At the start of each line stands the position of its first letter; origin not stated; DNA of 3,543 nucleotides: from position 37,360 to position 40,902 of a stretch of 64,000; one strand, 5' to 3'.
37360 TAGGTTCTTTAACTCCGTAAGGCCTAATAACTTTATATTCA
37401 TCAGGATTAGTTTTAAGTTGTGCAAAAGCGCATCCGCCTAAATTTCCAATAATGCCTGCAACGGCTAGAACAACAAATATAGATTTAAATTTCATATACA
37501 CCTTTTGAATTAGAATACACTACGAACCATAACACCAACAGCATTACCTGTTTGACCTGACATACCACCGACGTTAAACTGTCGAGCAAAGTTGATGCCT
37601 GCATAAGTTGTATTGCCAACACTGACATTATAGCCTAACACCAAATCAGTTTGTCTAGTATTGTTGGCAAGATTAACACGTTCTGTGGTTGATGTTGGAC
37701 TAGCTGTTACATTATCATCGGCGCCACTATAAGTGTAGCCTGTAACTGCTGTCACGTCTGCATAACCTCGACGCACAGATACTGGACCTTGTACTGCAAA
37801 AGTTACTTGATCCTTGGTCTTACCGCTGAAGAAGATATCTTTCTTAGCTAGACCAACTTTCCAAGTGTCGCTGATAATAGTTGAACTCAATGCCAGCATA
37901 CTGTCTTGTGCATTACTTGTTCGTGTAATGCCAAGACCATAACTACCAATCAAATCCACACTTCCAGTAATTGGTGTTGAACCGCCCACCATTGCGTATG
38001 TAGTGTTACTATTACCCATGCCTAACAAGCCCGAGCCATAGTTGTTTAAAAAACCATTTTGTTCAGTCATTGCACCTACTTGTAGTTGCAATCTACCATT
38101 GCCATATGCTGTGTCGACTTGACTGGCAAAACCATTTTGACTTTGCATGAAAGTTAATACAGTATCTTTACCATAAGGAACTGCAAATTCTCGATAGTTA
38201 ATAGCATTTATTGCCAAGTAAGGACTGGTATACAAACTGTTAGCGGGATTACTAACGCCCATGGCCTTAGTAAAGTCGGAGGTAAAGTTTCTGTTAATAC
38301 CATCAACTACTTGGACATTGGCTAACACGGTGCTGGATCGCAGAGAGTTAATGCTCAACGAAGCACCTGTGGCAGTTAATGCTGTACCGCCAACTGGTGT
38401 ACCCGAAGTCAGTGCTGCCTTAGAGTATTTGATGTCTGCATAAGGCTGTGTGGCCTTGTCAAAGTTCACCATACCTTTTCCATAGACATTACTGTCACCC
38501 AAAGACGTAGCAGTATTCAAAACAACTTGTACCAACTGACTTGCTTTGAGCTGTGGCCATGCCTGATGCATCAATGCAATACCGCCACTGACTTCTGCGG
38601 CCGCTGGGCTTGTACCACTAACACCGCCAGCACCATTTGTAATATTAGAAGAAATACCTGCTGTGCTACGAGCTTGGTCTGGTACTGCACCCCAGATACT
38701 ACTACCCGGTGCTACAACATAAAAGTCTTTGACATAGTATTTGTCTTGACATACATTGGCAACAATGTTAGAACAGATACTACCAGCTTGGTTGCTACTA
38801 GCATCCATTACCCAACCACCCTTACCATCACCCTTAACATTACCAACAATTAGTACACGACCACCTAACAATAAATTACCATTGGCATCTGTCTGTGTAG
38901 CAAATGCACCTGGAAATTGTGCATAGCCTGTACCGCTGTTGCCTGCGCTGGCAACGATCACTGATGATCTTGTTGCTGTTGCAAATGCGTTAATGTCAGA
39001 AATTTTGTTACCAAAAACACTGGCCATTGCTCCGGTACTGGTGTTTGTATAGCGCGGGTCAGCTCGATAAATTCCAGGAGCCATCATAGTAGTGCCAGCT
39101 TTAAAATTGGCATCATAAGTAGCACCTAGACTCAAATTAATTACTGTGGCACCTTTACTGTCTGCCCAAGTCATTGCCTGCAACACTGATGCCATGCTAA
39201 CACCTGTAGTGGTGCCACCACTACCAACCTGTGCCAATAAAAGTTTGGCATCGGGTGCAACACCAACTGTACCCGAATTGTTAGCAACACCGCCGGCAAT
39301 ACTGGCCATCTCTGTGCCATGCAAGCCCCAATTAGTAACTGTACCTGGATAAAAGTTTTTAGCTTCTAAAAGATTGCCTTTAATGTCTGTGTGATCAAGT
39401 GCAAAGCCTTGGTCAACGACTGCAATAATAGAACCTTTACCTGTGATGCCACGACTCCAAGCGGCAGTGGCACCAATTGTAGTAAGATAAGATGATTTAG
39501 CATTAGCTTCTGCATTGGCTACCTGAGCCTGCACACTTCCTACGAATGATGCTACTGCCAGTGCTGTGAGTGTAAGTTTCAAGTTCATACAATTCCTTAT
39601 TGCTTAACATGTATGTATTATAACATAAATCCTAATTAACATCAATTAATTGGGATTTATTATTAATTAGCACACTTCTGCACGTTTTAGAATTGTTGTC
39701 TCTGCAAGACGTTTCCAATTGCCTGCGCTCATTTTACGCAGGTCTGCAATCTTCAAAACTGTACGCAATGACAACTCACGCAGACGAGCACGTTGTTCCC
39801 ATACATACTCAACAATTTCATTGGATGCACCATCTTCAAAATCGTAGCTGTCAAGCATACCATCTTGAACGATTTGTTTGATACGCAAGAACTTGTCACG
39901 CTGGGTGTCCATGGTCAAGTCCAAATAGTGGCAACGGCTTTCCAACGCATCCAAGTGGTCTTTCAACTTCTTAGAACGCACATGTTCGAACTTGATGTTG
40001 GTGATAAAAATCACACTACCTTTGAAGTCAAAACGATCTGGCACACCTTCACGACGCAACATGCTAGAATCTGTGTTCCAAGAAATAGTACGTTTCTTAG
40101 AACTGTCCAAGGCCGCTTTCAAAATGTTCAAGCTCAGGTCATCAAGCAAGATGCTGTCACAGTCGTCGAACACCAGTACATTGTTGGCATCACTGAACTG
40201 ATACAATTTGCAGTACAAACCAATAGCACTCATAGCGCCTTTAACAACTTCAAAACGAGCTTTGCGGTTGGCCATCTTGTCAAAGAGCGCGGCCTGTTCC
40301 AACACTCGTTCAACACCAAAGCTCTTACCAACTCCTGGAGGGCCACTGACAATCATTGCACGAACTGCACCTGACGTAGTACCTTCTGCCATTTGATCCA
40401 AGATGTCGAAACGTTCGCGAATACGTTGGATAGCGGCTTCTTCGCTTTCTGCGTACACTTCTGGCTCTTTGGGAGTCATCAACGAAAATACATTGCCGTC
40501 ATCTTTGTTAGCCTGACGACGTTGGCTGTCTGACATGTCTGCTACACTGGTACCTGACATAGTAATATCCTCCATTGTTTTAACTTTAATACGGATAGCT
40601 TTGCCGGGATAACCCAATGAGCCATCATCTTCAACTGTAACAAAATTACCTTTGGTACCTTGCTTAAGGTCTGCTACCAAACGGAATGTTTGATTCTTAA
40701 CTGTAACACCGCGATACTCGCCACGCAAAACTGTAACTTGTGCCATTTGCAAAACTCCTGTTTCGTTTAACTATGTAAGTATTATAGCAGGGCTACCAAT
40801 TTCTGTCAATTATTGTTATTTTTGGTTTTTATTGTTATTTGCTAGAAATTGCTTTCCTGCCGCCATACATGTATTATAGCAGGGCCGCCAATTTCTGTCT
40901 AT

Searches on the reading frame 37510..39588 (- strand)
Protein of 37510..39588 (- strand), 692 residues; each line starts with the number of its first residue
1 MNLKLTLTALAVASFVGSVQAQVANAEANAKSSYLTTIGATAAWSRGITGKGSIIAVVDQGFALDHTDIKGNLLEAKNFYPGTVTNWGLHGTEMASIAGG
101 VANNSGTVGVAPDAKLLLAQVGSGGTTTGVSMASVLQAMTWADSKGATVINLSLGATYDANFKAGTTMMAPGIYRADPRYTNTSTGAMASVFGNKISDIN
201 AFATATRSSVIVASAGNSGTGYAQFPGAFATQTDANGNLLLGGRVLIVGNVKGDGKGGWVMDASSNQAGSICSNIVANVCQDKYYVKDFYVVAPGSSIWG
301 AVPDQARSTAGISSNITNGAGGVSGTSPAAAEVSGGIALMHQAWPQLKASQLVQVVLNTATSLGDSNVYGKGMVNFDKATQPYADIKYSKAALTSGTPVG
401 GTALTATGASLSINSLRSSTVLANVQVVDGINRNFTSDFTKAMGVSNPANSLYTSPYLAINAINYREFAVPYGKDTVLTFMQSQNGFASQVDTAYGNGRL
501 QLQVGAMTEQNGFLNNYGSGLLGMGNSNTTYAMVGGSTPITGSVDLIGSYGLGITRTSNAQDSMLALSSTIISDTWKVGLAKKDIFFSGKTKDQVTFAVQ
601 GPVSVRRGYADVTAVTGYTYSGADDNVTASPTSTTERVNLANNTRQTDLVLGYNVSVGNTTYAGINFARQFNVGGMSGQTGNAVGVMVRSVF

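Call 9: search_protein_families(library=phrogs, proteins=[window:37510-39588:-], max_evalue=0.00001)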
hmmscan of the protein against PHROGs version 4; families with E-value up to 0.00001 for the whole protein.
window:37510-39588:- (692 aa): 1 family
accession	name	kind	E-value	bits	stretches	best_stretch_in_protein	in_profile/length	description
phrog_3677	-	other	6.5e-32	111.3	1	27-439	570-888/1125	protease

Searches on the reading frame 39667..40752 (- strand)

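Call 9: search_protein_families(library=phrogs, proteins=[window:39667-40752:-], max_evalue=0.00001)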
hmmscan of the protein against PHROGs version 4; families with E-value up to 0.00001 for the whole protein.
window:39667-40752:- (361 aa): 1 family
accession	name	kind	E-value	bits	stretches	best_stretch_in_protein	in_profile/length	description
phrog_1250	-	unknown function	3.1e-85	287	1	54-356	28-327/327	unknown function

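Call 33: search_protein_families(library=pfam, proteins=[window:39667-40752:-], max_evalue=0.001)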
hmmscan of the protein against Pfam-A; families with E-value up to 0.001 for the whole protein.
window:39667-40752:- (361 aa): 2 families
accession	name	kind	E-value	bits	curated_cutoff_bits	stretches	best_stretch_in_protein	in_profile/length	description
PF13191.12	AAA_16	-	1.8e-06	29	32.6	1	115-154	9-48/167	AAA ATPase domain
PF04845.19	PurA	-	0.00035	20.4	25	0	260-298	80-117/219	PurA ssDNA and RNA-binding protein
